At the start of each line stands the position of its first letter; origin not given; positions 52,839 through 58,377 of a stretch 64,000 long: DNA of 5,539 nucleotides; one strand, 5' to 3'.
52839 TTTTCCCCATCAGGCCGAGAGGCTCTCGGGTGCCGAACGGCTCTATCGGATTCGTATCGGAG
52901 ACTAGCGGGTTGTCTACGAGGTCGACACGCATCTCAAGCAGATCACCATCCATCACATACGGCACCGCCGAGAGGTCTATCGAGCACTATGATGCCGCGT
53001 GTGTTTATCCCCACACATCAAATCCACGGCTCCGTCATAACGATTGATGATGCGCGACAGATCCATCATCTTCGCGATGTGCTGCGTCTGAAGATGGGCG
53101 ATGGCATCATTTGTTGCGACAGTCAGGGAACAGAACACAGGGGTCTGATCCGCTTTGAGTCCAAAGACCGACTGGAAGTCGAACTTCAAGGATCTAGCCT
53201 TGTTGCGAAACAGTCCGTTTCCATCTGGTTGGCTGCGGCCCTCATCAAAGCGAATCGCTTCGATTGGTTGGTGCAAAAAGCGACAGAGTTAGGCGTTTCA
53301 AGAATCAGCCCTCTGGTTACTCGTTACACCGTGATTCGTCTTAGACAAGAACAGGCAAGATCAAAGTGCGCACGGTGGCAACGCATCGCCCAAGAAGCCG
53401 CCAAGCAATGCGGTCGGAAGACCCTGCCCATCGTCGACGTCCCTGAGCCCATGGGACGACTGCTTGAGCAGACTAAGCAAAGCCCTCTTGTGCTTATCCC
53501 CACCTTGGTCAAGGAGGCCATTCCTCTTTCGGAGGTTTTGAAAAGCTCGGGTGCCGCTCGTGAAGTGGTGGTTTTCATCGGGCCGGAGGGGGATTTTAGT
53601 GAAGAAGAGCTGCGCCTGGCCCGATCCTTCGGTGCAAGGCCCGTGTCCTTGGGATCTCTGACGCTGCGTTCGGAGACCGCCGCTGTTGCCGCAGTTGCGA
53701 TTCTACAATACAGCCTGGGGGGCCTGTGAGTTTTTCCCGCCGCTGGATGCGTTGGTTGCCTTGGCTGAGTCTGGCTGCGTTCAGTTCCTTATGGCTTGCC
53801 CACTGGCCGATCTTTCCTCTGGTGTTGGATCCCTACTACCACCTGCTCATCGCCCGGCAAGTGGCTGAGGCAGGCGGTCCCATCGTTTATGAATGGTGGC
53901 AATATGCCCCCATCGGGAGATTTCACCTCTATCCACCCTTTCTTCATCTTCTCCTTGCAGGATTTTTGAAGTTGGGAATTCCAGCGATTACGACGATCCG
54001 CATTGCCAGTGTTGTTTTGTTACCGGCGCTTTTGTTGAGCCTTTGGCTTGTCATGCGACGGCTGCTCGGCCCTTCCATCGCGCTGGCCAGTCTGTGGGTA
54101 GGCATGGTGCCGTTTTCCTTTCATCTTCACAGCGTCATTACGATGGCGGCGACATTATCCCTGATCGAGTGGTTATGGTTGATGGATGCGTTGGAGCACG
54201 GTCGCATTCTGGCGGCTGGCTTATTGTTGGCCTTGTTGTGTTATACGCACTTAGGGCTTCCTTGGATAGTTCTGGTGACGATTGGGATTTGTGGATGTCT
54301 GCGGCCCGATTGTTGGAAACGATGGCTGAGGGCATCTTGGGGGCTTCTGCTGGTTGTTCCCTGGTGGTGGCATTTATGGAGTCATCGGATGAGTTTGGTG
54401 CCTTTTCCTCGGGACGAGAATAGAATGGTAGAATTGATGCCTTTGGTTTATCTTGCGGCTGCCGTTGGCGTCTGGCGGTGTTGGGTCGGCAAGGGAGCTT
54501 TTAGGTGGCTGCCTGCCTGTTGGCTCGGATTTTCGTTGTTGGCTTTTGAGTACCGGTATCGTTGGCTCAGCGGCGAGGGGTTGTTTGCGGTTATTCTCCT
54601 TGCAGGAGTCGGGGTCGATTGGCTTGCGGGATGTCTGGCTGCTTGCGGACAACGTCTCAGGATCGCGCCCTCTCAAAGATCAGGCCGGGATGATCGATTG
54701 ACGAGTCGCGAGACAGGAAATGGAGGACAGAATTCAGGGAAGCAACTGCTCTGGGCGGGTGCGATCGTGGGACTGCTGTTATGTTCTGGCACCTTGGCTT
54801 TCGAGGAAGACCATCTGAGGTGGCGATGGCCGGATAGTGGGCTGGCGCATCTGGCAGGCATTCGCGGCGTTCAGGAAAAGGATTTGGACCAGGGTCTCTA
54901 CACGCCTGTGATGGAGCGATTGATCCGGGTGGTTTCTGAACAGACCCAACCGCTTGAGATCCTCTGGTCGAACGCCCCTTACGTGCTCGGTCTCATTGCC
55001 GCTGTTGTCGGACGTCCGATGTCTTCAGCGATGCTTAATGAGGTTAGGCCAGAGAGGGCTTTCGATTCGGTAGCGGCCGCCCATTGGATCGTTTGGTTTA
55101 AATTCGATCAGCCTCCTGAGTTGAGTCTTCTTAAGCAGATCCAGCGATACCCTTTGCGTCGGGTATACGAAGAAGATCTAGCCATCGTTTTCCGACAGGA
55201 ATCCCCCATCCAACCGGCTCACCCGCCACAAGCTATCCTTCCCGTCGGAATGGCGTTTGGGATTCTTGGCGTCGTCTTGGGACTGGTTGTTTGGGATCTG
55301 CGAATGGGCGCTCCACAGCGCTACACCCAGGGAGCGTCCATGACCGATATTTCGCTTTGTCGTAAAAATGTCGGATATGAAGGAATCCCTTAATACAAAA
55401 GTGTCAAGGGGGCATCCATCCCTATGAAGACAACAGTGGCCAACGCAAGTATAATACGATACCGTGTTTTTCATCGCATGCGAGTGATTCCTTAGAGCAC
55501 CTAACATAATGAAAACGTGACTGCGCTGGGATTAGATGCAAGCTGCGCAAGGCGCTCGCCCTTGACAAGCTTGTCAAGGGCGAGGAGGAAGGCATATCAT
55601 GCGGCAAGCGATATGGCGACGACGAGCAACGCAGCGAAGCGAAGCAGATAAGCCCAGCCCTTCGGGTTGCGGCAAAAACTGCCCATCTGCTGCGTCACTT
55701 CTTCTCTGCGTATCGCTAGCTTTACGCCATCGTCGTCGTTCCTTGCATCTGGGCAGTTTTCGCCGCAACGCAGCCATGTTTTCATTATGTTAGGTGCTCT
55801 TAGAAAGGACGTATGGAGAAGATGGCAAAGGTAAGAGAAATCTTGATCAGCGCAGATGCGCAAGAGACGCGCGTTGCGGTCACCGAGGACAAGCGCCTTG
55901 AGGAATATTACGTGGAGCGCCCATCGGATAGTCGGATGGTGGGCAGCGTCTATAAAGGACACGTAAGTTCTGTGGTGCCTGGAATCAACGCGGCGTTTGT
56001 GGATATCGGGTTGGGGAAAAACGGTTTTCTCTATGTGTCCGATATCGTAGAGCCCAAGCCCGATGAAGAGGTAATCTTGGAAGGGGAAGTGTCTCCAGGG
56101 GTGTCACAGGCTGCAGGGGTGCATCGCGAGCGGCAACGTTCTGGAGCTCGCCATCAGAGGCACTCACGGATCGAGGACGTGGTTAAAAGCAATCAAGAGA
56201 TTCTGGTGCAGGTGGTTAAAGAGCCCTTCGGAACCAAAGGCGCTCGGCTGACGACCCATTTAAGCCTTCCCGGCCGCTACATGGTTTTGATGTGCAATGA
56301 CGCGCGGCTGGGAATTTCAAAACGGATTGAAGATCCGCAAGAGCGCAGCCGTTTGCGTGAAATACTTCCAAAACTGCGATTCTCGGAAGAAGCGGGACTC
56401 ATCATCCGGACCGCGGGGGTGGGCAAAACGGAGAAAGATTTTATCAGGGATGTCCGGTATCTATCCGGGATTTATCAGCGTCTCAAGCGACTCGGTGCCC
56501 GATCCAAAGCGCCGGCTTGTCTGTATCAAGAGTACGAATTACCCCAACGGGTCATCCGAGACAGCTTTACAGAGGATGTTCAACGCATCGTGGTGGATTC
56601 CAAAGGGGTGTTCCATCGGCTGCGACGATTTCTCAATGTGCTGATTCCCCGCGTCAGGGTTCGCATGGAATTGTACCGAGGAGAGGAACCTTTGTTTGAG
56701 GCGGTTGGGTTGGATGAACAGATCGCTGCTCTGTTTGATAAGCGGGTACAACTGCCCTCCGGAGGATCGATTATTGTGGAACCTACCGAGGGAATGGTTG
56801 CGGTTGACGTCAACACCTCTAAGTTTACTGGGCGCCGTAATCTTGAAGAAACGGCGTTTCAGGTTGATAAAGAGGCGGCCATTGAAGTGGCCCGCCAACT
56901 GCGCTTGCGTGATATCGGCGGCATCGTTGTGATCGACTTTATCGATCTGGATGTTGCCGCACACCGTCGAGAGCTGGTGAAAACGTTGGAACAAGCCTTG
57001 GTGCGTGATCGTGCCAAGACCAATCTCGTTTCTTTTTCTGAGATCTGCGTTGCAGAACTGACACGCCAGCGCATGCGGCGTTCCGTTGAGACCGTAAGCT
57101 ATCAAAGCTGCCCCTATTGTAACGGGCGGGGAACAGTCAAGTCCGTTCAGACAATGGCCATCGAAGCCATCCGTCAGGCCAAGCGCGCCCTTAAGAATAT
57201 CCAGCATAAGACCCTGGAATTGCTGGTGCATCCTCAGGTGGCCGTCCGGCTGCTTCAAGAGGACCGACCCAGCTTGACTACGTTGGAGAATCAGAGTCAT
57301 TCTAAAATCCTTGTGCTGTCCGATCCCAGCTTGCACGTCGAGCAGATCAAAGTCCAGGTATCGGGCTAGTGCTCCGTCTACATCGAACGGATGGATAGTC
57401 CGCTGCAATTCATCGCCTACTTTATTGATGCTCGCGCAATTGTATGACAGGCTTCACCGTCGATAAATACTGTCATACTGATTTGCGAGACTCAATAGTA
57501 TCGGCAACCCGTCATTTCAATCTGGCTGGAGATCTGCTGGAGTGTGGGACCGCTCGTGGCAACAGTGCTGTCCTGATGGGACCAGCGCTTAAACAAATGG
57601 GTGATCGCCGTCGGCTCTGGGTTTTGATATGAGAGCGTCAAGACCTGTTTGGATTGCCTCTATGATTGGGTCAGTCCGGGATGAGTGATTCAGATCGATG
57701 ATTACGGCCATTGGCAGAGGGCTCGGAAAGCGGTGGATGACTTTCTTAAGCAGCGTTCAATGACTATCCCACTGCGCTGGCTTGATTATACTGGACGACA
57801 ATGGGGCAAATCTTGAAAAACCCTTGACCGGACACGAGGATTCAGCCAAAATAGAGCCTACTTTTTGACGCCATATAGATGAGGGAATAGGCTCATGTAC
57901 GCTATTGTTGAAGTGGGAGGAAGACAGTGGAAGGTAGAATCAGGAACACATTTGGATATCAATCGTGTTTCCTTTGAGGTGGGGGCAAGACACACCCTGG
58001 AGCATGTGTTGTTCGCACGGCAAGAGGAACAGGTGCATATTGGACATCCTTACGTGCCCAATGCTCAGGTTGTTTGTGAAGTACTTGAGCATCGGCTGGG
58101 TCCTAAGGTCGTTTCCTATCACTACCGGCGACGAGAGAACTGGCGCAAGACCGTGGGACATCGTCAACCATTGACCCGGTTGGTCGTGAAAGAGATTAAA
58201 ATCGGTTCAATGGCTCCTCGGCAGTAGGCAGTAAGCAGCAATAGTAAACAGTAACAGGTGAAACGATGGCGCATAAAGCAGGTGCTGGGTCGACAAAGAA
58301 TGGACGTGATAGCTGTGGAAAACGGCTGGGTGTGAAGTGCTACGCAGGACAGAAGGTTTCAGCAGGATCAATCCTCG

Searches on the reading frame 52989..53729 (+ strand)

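Call 68: search_protein_families(library=pfam, proteins=[window:52989-53729:+], max_evalue=0.001)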
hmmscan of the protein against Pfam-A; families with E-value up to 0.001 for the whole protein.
window:52989-53729:+ (246 aa): 2 families
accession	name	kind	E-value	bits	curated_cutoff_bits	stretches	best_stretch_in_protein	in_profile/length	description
PF04452.19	Methyltrans_RNA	-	1.3e-44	152.1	23.9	1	75-240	3-165/165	RNA methyltransferase domain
PF20260.4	PUA_4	-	7e-09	36.1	23.9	1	19-66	1-47/48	RNA methyltransferase PUA domain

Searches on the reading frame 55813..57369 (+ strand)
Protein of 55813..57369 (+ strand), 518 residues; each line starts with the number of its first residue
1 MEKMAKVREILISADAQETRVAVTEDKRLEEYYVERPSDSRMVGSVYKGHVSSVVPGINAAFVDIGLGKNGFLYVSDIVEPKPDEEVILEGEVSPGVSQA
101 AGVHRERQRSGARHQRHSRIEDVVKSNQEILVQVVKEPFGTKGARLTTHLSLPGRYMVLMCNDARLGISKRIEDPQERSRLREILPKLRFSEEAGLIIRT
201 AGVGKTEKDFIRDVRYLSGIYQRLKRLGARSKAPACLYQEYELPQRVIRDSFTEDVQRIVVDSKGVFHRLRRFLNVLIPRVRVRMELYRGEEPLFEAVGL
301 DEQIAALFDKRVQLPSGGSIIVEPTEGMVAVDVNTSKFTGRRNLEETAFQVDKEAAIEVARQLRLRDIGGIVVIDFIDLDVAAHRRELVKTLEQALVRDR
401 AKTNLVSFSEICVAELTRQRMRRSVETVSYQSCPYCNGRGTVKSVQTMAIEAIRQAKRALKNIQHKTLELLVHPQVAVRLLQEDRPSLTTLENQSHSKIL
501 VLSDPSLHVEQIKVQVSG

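Call 16: find_encoding_contigs(protein=window:55813-57369:+, flank=3000, max_places=10)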
Protein window:55813-57369:+ (518 aa): no gene with exactly this product is on record in the collection.

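Call 68: search_protein_families(library=pfam, proteins=[window:55813-57369:+], max_evalue=0.001)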
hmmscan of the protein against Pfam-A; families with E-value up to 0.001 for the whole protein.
window:55813-57369:+ (518 aa): 2 families
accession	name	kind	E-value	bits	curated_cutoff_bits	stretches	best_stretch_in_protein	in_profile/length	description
PF10150.14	RNase_E_G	-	5.2e-91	305.3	25.5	1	151-421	1-270/270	Ribonuclease E/G family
PF20833.2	RNase_E_G_Thio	-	3.3e-14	53.2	26.8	1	433-515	2-84/86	RNase E/G, Thioredoxin-like domain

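Call 87: find_homologous_proteins(query=window:55813-57369:+, max_evalue=1e-100)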
Query window:55813-57369:+ (518 aa): 1135 proteins with E <= 1e-100 among 8000 candidates; the best 120 are listed.
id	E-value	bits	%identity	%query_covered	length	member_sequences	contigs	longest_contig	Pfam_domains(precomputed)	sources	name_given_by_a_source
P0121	0.0e+0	1110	100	99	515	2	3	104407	PF10150.15,PF20833.3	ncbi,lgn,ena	-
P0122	5.0e-266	901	82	99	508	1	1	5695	PF10150.15,PF20833.3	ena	-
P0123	5.7e-265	898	82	99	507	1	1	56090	PF10150.15,PF00575.30,PF20833.3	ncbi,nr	ncbi:MAG: Rne/Rng family ribonuclease [Candidatus Omnitrophica bacterium]|nr:Rne/Rng family ribonucl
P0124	7.0e-265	897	82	99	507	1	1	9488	PF10150.15,PF00575.30,PF20833.3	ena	-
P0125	1.7e-264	896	82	99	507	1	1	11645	PF10150.15,PF00575.30,PF20833.3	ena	-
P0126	2.6e-264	895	81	99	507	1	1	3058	PF10150.15,PF00575.30,PF20833.3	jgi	jgi:ribonuclease G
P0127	3.8e-264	895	82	99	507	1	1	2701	PF10150.15,PF00575.30,PF20833.3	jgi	-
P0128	4.7e-264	895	80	99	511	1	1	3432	PF10150.15,PF00575.30,PF20833.3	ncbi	-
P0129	1.2e-263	893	81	99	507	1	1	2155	PF10150.15,PF00575.30,PF20833.3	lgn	-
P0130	1.2e-263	893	82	99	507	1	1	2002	PF10150.15,PF20833.3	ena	-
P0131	2.6e-263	892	82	99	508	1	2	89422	PF10150.15,PF00575.30,PF20833.3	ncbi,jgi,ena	-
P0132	5.3e-263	891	81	99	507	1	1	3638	PF10150.15,PF00575.30,PF20833.3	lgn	-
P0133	2.3e-262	889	81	99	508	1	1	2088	PF10150.15,PF00575.30,PF20833.3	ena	-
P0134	6.1e-262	888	81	99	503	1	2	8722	PF10150.15,PF20833.3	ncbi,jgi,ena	-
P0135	1.9e-261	886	80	99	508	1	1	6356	PF10150.15,PF00575.30,PF20833.3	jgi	jgi:ribonuclease G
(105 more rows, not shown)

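Call 88: find_encoding_contigs(protein=P0121, flank=1500, max_places=5)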
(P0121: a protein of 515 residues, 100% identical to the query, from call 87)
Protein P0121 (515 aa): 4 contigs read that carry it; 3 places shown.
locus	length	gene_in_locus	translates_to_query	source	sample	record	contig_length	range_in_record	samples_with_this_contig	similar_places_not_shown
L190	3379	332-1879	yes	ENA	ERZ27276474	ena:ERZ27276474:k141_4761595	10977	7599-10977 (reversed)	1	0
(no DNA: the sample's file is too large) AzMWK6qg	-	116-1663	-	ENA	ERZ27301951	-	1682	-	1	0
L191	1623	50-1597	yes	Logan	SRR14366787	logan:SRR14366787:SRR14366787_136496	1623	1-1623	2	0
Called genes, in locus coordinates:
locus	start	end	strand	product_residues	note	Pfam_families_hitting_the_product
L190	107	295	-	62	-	-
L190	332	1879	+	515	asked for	PF10150:RNase_E_G, PF20833:RNase_E_G_Thio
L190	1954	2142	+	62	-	-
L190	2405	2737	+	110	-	PF00829:Ribosomal_L21p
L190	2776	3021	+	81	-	PF01016:Ribosomal_L27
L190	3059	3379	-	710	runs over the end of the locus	PF17757:UvrB_inter, PF02559:CarD_TRCF_RID, PF00270:DEAD, PF04851:ResIII (faint), PF22590:Cas3-like_C_2 (faint), PF00271:Helicase_C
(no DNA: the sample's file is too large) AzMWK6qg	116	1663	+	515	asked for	PF10150:RNase_E_G, PF20833:RNase_E_G_Thio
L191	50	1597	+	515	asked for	PF10150:RNase_E_G, PF20833:RNase_E_G_Thio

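Call 89: find_encoding_contigs(protein=P0123, flank=2500, max_places=1)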
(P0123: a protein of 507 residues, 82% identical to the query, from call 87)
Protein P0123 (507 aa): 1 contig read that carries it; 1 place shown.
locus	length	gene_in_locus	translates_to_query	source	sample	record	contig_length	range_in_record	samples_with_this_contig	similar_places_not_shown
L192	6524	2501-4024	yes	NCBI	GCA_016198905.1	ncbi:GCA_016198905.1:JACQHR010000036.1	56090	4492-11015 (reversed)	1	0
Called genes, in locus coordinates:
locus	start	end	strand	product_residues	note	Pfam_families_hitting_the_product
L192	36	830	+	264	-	PF20260:PUA_4, PF04452:Methyltrans_RNA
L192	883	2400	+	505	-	-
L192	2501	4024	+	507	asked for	PF00575:S1 (faint), PF10150:RNase_E_G, PF20833:RNase_E_G_Thio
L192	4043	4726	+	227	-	PF00535:Glycos_transf_2, PF13641:Glyco_tranf_2_3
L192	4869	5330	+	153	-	PF00829:Ribosomal_L21p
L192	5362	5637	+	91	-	PF01016:Ribosomal_L27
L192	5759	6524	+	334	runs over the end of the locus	PF01018:GTP1_OBG, PF01926:MMR_HSR1, PF02421:FeoB_N (faint), PF16897:MMR_HSR1_Xtn (faint)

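Call 90: find_encoding_contigs(protein=P0131, flank=2500, max_places=1)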
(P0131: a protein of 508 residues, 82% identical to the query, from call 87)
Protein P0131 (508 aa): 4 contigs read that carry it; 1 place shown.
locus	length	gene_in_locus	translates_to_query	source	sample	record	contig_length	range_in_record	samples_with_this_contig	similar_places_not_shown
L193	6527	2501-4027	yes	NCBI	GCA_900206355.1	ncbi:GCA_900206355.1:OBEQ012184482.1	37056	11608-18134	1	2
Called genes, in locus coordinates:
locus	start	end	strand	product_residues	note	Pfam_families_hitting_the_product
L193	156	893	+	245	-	PF20260:PUA_4, PF04452:Methyltrans_RNA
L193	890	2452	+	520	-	-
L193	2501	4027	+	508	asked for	PF00575:S1 (faint), PF10150:RNase_E_G, PF20833:RNase_E_G_Thio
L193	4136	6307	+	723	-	-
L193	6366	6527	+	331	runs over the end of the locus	PF00535:Glycos_transf_2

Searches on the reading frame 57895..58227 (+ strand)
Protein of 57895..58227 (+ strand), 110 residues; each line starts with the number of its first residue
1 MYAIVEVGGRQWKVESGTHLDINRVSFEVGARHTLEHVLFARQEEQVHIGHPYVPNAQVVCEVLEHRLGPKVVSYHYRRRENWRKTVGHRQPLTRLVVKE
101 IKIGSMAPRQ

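Call 68: search_protein_families(library=pfam, proteins=[window:57895-58227:+], max_evalue=0.001)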
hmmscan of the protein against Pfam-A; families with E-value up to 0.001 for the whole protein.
window:57895-58227:+ (110 aa): 1 family
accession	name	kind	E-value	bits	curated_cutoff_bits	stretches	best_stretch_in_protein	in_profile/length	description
PF00829.26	Ribosomal_L21p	-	6.8e-31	106.9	27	1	1-101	1-99/99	Ribosomal prokaryotic L21 protein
